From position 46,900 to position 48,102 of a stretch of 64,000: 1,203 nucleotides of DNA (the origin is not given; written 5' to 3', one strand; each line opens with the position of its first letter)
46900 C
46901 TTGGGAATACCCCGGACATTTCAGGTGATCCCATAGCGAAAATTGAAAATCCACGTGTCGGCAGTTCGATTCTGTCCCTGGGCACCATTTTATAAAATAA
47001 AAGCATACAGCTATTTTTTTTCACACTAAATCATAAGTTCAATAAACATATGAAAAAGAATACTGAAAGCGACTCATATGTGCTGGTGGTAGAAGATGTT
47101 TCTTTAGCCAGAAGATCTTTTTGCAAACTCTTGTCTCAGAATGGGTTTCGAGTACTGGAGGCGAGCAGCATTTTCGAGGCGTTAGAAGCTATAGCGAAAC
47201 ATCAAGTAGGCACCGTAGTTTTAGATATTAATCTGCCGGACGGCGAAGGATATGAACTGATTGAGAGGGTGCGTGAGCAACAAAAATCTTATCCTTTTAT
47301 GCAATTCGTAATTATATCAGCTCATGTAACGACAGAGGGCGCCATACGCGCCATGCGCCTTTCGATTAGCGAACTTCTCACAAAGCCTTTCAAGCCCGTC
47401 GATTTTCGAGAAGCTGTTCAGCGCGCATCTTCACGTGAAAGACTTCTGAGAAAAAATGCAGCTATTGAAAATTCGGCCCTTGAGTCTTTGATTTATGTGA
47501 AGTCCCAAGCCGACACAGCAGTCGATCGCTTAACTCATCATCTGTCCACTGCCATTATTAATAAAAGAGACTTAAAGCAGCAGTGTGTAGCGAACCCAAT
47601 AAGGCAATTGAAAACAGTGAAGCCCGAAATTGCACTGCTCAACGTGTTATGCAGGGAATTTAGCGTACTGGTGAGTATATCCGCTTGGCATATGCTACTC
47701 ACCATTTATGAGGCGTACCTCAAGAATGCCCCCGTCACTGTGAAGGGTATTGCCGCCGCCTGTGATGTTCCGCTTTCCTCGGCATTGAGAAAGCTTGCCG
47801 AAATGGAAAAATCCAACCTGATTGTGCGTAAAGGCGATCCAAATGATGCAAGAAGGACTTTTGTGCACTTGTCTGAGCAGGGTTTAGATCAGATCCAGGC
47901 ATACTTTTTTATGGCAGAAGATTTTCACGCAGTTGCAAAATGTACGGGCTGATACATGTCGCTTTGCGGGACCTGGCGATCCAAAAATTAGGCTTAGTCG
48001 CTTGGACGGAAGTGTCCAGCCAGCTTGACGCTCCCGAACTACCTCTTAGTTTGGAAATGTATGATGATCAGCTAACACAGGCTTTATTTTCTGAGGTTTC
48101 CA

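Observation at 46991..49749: AT-rich H-NOX / histidine kinase / REC-MarR cassette wedged between attR of the tRNA-Phe island and an IS3 element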

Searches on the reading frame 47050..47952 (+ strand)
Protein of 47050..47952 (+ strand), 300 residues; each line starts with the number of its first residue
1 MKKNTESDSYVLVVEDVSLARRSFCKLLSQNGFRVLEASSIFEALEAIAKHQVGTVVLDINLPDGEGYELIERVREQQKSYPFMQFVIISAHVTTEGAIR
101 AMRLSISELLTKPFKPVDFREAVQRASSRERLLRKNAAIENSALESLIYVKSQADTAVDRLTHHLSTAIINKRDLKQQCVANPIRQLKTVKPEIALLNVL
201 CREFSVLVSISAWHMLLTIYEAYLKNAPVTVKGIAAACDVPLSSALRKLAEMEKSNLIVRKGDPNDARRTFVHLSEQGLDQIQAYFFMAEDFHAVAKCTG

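Call 4: search_protein_families(library=pfam, proteins=[window:47050-47952:+], max_evalue=1)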
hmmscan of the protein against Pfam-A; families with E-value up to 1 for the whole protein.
window:47050-47952:+ (300 aa): 12 families
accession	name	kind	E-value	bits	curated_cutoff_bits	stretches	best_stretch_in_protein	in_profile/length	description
PF00072.30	Response_reg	-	9.3e-22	77.7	30.2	1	11-124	1-111/111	Response regulator receiver domain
PF12802.13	MarR_2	-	3.1e-06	27.7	27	1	223-269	13-61/61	MarR family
PF01047.28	MarR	-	1.9e-05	24.9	24.6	1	209-269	2-58/59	MarR family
PF13463.12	HTH_27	-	9.3e-05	23.1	22.2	1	239-278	32-68/68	Winged helix DNA-binding domain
PF12840.13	HTH_20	-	0.0004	20.7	27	1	223-259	12-49/51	Helix-turn-helix domain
PF20274.4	cREC_REC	-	0.0057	17.7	27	1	31-96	13-79/88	Cyclic-phosphate processing Receiver domain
PF13412.12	HTH_24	-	0.013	15.5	21.9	1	219-258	8-47/48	Winged helix-turn-helix DNA-binding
PF03709.21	OKR_DC_1_N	-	0.022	15.5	29.3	1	27-87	12-68/111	Orn/Lys/Arg decarboxylase, N-terminal domain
PF22381.2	Staph_reg_Sar_Rot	-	0.046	14.2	27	1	245-283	45-83/85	Transcriptional regulator SarA/Rot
PF01978.25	TrmB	-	0.065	13.5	25.6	1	219-261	13-55/68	Sugar-specific transcriptional regulator TrmB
PF02082.26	Rrf2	-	0.14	12.7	30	1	212-258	8-53/132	Iron-dependent Transcriptional regulator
PF09339.16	HTH_IclR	-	0.17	12.1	22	1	227-260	17-50/52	IclR helix-turn-helix domain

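Call 5: search_protein_families(library=ncbifam, proteins=[window:47050-47952:+], max_evalue=1)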
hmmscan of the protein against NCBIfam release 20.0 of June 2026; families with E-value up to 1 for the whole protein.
window:47050-47952:+ (300 aa): 101 families (the best 25 are shown)
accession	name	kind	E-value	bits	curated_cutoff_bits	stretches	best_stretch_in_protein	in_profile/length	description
NF006900.1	PRK09390.1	equivalog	6e-17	61.9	255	1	8-147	4-140/203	response regulator FixJ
TIGR02956.1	TMAO_torS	equivalog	1.3e-15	56.7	676.5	1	10-177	703-870/967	TMAO reductase system sensor histidine kinase/response regulator TorS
NF045505.1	RR_RssB_Pseudo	equivalog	1.4e-15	57.3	700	1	8-138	5-133/394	two-component system response regulator RssB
NF051870.1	NAssimRespRegNtrX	equivalog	3.6e-14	52.5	600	1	11-145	4-137/452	nitrogen assimilation response regulator NtrX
NF047654.1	DiguCycDgcRLepto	equivalog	1.4e-13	50.5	500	1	10-126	4-119/295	diguanylate cyclase DgcR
NF007135.0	PRK09581.1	equivalog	1.9e-13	50.1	474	1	10-189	4-180/457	PleD family two-component system response regulator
NF008099.0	PRK10841.1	equivalog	2e-13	49.1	920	1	3-131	819-944/949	two-component system sensor histidine kinase RcsC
TIGR01818.1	ntrC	equivalog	4.1e-13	48.9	558.6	1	11-143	1-130/463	nitrogen regulation protein NR(I)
NF033117.2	vanR_ACDEGLN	exception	7.5e-13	48.6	350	1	12-140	2-123/226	VanR-ABDEGLN family response regulator transcription factor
NF047793.1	ResRegPgtA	equivalog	1.3e-12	47.3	650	1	8-148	5-143/414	two-component system response regulator PgtA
NF011874.0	PRK15347.1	equivalog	1.8e-12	46.2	852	1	11-177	693-865/921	two component system sensor kinase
TIGR01387.1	cztR_silR_copR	subfamily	3.4e-12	46.5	279.2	1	11-144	1-125/218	heavy metal response regulator transcription factor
NF008469.0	PRK11361.1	equivalog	4e-12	45.6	714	1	9-137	5-129/461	acetoacetate metabolism transcriptional regulator AtoC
NF007969.0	PRK10693.1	equivalog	4.5e-12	45.6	329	1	8-137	7-133/337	two-component system response regulator RssB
NF053512.1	nitric_RR_NosR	exception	5.1e-12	45.5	400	1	11-142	1-130/422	response regulator c-di-GMP phosphodiesterase, NosR family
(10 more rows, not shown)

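Call 9: find_homologous_proteins(query=window:47050-47949:+)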
Query window:47050-47949:+ (300 aa): 67 proteins with E <= 0.001 among 2607 candidates.
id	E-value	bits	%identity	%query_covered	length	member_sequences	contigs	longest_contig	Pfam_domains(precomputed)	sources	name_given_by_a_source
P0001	1.5e-171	587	100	91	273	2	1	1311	PF01047.29,PF12802.14,PF00072.31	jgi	jgi:two-component system chemotaxis response regulator CheY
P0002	1.1e-155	535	85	97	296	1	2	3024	PF01047.29,PF00072.31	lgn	-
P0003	1.4e-78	282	48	100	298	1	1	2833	PF00072.31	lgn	-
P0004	9.0e-61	224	43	100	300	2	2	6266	PF00072.31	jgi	jgi:DNA-binding NarL/FixJ family response regulator/DNA-binding MarR family transcriptional regulato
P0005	9.8e-12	63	34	43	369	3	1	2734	PF02518.32,PF00072.31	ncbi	-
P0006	6.0e-10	57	31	43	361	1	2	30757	PF02518.32,PF00072.31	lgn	-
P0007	1.4e-9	56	33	44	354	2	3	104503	PF13581.13,PF02518.32,PF00512.32,PF00072.31,PF14501.13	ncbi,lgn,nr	ncbi:MAG: hybrid sensor histidine kinase/response regulator [Ignavibacteria bacterium]|nr:hybrid sen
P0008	1.6e-9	56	40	35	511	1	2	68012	PF13487.13,PF01966.29,PF00990.27,PF00072.31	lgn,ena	-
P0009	2.0e-9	55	37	44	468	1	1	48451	PF00158.33,PF07724.21,PF25601.2,PF02954.26,PF14532.13,PF07728.21,PF00072.31,PF20161.6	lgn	-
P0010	2.4e-9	55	34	41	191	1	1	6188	PF00072.31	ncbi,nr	ncbi:MAG: response regulator, partial [Proteobacteria bacterium]|nr:response regulator [Pseudomonado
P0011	5.0e-9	54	31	49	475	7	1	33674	PF00158.33,PF25601.2,PF02954.26,PF14532.13,PF07728.21,PF00072.31,PF13191.13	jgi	-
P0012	2.0e-8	52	30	44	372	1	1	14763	PF02518.32,PF00072.31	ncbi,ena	-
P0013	3.4e-8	51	38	38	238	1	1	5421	PF00486.35,PF00072.31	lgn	-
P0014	8.3e-8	50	35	35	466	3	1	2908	PF00158.33,PF25601.2,PF02954.26,PF00004.36,PF14532.13,PF07728.21,PF00072.31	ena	-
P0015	1.1e-7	50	35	35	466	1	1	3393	PF00158.33,PF25601.2,PF02954.26,PF00004.36,PF14532.13,PF07728.21,PF00072.31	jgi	jgi:DNA-binding NtrC family response regulator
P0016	1.1e-7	50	35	35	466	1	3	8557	PF00158.33,PF25601.2,PF02954.26,PF00004.36,PF14532.13,PF07728.21,PF00072.31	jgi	jgi:DNA-binding NtrC family response regulator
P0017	1.8e-7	49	28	83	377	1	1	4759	PF00072.31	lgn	-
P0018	2.1e-7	49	32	44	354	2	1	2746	PF00158.33,PF00004.36,PF14532.13,PF07728.21,PF00072.31,PF01078.28,PF13191.13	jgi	-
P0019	2.1e-7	49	31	42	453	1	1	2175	PF00158.33,PF25601.2,PF02954.26,PF14532.13,PF07728.21,PF00072.31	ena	-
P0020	3.3e-7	48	31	42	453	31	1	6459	PF00158.33,PF25601.2,PF02954.26,PF00004.36,PF14532.13,PF07728.21,PF00072.31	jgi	jgi:two-component system nitrogen regulation response regulator NtrX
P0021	4.8e-7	48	25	72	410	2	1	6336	PF00990.27,PF00072.31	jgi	-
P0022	5.2e-7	48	35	36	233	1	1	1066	PF00486.35,PF00072.31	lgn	-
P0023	6.6e-7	47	36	35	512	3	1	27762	PF13487.13,PF01966.29,PF00990.27,PF00072.31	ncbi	-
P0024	1.0e-6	47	29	51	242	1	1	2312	PF00486.35,PF00072.31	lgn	-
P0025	1.3e-6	46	32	35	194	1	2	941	PF00072.31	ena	-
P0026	3.5e-6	45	28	35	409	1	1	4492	PF00072.31,PF01627.29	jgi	jgi:CheY-like chemotaxis protein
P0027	6.1e-6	44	33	45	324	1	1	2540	PF00990.27,PF00072.31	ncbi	-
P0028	6.6e-6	44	33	38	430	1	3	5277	PF00158.33,PF25601.2,PF14532.13,PF00072.31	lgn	-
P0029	7.8e-6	44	33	38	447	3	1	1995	PF00158.33,PF25601.2,PF02954.26,PF14532.13,PF07728.21,PF00072.31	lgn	-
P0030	8.2e-6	44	34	35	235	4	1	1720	PF00486.35,PF00072.31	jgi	jgi:two-component system, cell cycle response regulator CtrA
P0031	8.2e-6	44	32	35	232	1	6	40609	PF00486.35,PF00072.31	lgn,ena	-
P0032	1.1e-5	43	32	35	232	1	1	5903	PF00486.35,PF00072.31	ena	-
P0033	1.1e-5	43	30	40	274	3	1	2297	PF00072.31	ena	-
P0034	1.4e-5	43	31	39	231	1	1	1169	PF00486.35,PF00072.31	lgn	-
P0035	1.7e-5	43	30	40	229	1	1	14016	PF00486.35,PF00072.31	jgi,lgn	jgi:DNA-binding response OmpR family regulator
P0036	1.7e-5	43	26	43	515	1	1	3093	PF02518.32,PF00512.32,PF00072.31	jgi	-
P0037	1.7e-5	43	26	43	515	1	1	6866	PF02518.32,PF00512.32,PF00072.31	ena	-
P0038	1.7e-5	43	26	43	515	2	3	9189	PF02518.32,PF00512.32,PF00072.31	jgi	jgi:CheY-like chemotaxis protein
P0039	1.8e-5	43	26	43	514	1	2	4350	PF02518.32,PF00512.32,PF00072.31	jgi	jgi:CheY-like chemotaxis protein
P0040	1.9e-5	42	30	47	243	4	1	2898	PF00486.35,PF00072.31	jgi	jgi:DNA-binding response OmpR family regulator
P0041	2.1e-5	42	31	35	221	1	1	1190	PF00486.35,PF00072.31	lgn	-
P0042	2.2e-5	42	25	35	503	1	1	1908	PF00072.31,PF01627.29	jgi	jgi:two-component system sensor histidine kinase/response regulator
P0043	2.5e-5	42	32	38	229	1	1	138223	PF00486.35,PF00072.31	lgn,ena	-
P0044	2.7e-5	42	35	47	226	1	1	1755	PF20714.3,PF00072.31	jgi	jgi:response regulator of citrate/malate metabolism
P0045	3.3e-5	42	29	50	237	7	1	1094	PF00486.35,PF00072.31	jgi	jgi:DNA-binding response OmpR family regulator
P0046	4.0e-5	41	33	35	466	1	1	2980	PF00158.33,PF25601.2,PF02954.26,PF14532.13,PF07728.21,PF00072.31,PF01078.28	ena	-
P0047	4.2e-5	41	33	36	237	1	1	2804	PF00072.31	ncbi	ncbi:MAG: response regulator, partial [Myxococcota bacterium]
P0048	5.5e-5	41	30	40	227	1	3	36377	PF00486.35,PF00072.31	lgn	-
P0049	5.5e-5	41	30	40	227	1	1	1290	PF00486.35,PF00072.31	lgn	-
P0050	6.0e-5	41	31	45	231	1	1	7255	PF00486.35,PF00072.31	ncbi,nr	ncbi:MAG: response regulator transcription factor [Bacillota bacterium]|nr:response regulator transc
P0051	6.0e-5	41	34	40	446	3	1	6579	PF00158.33,PF25601.2,PF02954.26,PF14532.13,PF07728.21,PF00072.31,PF13191.13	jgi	jgi:two-component system C4-dicarboxylate transport response regulator DctD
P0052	7.0e-5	41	27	45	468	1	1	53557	PF00158.33,PF07724.21,PF25601.2,PF02954.26,PF14532.13,PF07728.21,PF00072.31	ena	-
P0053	7.8e-5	40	25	43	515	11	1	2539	PF02518.32,PF00512.32,PF00072.31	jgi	jgi:CheY-like chemotaxis protein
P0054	1.2e-4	40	26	36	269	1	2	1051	PF00072.31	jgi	jgi:CheY-like chemotaxis protein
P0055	1.4e-4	40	33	40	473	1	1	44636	PF00158.33,PF25601.2,PF02954.26,PF18024.8,PF14532.13,PF07728.21,PF00072.31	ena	-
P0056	1.6e-4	39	32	35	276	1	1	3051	PF00486.35,PF00072.31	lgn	-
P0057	2.0e-4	39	32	54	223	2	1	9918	PF00486.35,PF00072.31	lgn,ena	-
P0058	2.4e-4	39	26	65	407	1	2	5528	PF00158.33,PF25601.2,PF14532.13,PF00072.31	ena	-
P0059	2.4e-4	39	27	42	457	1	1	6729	PF00158.33,PF25601.2,PF02954.26,PF14532.13,PF07728.21,PF00072.31,PF01078.28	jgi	-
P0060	2.9e-4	39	26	30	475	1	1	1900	PF02518.32,PF00072.31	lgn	-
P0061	3.2e-4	38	32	41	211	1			PF00158.33,PF14532.13,PF00072.31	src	-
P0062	5.1e-4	38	34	41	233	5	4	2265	PF20714.3,PF00072.31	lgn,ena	-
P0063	5.3e-4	38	30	45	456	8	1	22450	PF00158.33,PF25601.2,PF02954.26,PF14532.13,PF07728.21,PF00072.31,PF01078.28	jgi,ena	-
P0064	6.3e-4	37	33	35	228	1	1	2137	PF00486.35,PF00072.31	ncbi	-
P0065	7.2e-4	37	24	41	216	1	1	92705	PF00072.31,PF24038.2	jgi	-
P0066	7.3e-4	37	32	41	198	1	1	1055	PF02518.32,PF00072.31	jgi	jgi:CheY-like chemotaxis protein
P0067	8.9e-4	37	31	27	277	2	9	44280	PF00072.31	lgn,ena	-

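Call 11: find_encoding_contigs(protein=P0002, flank=10000)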
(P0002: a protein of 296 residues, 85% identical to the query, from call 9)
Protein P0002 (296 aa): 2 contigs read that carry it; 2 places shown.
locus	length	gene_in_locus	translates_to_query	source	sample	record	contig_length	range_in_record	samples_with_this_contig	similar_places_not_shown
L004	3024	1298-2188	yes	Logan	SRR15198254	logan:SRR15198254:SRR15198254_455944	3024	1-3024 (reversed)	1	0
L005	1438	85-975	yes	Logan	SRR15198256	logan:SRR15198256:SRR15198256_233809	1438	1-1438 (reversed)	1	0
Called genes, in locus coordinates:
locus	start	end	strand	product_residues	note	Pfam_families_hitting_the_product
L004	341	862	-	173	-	PF07310:PAS_5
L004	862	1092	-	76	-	-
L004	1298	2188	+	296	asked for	PF00072:Response_reg, PF01047:MarR (weak)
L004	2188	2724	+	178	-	PF07700:HNOB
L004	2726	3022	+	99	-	?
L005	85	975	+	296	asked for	PF00072:Response_reg, PF01047:MarR (weak)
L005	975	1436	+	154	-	?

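Call 12: find_encoding_contigs(protein=P0003, flank=10000)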
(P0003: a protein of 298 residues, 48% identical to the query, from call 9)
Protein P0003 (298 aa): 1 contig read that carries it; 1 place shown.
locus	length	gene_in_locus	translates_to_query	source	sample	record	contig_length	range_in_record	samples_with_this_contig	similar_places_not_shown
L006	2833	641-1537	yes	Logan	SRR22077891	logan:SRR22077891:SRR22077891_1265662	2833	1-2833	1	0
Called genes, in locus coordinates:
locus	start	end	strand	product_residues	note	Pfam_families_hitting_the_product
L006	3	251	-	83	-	?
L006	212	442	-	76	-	-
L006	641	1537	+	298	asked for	PF00072:Response_reg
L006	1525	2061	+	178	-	PF07700:HNOB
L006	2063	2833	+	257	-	?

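Call 13: find_encoding_contigs(protein=P0004, flank=10000)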
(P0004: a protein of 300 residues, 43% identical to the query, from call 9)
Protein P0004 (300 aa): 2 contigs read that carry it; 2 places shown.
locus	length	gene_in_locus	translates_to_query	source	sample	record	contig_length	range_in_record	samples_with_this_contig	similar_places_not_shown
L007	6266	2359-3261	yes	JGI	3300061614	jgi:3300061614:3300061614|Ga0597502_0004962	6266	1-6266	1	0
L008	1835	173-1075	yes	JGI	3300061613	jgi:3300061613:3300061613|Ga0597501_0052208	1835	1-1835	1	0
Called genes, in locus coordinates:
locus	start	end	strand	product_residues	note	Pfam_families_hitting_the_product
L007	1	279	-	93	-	?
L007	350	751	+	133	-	-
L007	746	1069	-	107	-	PF12844:HTH_19, PF13443:HTH_26 (weak), PF13560:HTH_31, PF01381:HTH_3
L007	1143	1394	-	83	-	-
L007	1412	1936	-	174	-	PF07310:PAS_5 (weak)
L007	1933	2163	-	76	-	-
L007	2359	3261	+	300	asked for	PF00072:Response_reg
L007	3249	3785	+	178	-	PF07700:HNOB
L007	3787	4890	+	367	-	PF02518:HATPase_c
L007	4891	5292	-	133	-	-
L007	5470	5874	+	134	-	-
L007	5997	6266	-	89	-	?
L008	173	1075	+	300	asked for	PF00072:Response_reg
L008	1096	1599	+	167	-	PF07700:HNOB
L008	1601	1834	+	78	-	?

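Call 30: find_related_loci(query=A1, collection=genome_contigs, flank=10000)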
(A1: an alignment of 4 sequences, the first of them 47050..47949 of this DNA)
Query A1 (300 aa) in genome_contigs; peptide patterns used: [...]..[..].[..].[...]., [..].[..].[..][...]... (x = any residue, [..] = any of these).
39 stretches matched a pattern, but none encodes a relative of the query by tblastn (E <= 1e-3).

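Call 45: search_protein_families(library=pfam, proteins=[L007:1933-2163:-, L007:1412-1936:-, L007:4891-5292:-], max_evalue=0.01)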
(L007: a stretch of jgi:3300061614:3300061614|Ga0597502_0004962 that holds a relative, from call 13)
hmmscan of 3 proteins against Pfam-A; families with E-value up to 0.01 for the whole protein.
L007:1933-2163:- (76 aa): 0 families

L007:1412-1936:- (174 aa): 1 family
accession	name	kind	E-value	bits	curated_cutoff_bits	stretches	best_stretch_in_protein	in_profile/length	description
PF07310.19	PAS_5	-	3.5e-06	27.3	22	1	1-132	1-136/137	PAS domain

L007:4891-5292:- (133 aa): 0 families

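Call 56: predict_structure(alignment_id=A1)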
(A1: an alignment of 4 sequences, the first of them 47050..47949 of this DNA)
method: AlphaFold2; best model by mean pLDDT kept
length: 300 residues; sequences in the alignment: 4
mean_pLDDT: 76.8   pTM: 0.48
mean pLDDT of the five models: 76.8, 73.2, 63.8, 59.8, 55.1
residues with pLDDT >= 90: 51; 70-90: 174; 50-70: 45; < 50: 30
segments of 3 or more residues with pLDDT < 50: 1-6, 168-180, 207-209, 295-300
pLDDT, mean of each block of 10 residues (from residue 1): 51 79 80 88 90 90 84 78 85 77 84 87 91 83 74 72 54 41 70 76 57 84 88 87 87 90 74 88 71 44
secondary structure, 60 per line:
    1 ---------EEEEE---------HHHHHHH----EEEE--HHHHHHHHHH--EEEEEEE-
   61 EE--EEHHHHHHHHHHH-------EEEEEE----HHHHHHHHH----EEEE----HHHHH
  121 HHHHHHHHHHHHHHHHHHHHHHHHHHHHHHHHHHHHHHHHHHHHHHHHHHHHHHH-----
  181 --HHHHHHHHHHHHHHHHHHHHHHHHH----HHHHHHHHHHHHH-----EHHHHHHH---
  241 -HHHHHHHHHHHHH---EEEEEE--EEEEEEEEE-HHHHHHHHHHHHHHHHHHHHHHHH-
elements in order: E10-14 H24-30 E35-38 H41-50 E53-59 H67-77 E85-90 H95-103 E108-111 H116-175 H183-207 H212-224 H231-237 H242-254 E258-263 E266-274 H276-299

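Call 62: fold_search(model_id=the predicted structure, library=pdb)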
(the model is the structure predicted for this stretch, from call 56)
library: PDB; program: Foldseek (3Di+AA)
matches with E <= 10: 1810; with E <= 0.001: 659
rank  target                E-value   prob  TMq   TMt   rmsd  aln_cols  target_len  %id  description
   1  3crn_A                4.4e-08  1.00  0.40  0.88   2.0       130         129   22  Crystal structure of response regulator receiver domain protein (CheY-like) from Methanospirillum hungatei JF-1 (released 2008-04-22)
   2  3crn_B                5.0e-08  1.00  0.38  0.87   2.1       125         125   23  Crystal structure of response regulator receiver domain protein (CheY-like) from Methanospirillum hungatei JF-1 (released 2008-04-22)
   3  1zy2_A                6.7e-08  1.00  0.40  0.81   2.0       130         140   28  Crystal structure of the phosphorylated receiver domain of the transcription regulator NtrC1 from Aquifex aeolicus (released 2005-08-16)
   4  6swl_A                7.5e-08  1.00  0.39  0.84   1.9       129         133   28  The REC domain of XynC, a response regulator from Geobacillus stearothermophilus (released 2020-10-14)
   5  3w9s_B                8.4e-08  1.00  0.36  0.86   1.9       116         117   25  Crystal Structure Analysis of the N-terminal Receiver domain of Response Regulator PmrA (released 2013-07-24)
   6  1zh2_B                8.4e-08  1.00  0.37  0.87   1.9       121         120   29  Crystal Structure Of The Calcium-Bound Receiver Domain Of Kdp Potassium Transport System Response Regulator KdpE (released 2005-12-13)
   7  3rvn_A                1.1e-07  1.00  0.37  0.79   2.7       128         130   26  Structure of the CheY-BeF3 Complex with substitutions at 59 and 89: N59D and E89Y (released 2012-05-09)
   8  5xt2_A                1.1e-07  1.00  0.39  0.56  12.5       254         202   20  Crystal structures of full-length FixJ from B. japonicum crystallized in space group P212121 (released 2018-05-23)
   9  3w9s_A                1.1e-07  1.00  0.36  0.87   1.9       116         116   25  Crystal Structure Analysis of the N-terminal Receiver domain of Response Regulator PmrA (released 2013-07-24)
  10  5xso                  1.2e-07  1.00  0.39  0.56  13.2       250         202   20  Crystal structure of full-length FixJ from B. japonicum crystallized in space group C2221 (released 2018-05-23)
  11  4q7e_B                1.4e-07  1.00  0.36  0.84   2.1       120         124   29  Non-phosphorylated HemR Receiver Domain from Leptospira biflexa (released 2014-05-14)
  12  8tef_A                1.4e-07  1.00  0.37  0.22  15.0       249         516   12  PorX primitive monoclinic crystal form (released 2024-04-17)
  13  5uht_B                1.5e-07  1.00  0.37  0.87   2.1       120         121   26  Structure of the Thermotoga maritima HK853-BeF3-RR468 complex at pH 5.0 (released 2017-12-27)
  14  3f7a_B                1.5e-07  1.00  0.44  0.36   3.5       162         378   22  Structure of Orthorhombic crystal form of Pseudomonas aeruginosa RssB (released 2009-11-24)
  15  3rvo                  1.7e-07  1.00  0.37  0.81   2.7       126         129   26  Structure of CheY-Mn2+ Complex with substitutions at 59 and 89: N59D E89Y (released 2012-05-09)
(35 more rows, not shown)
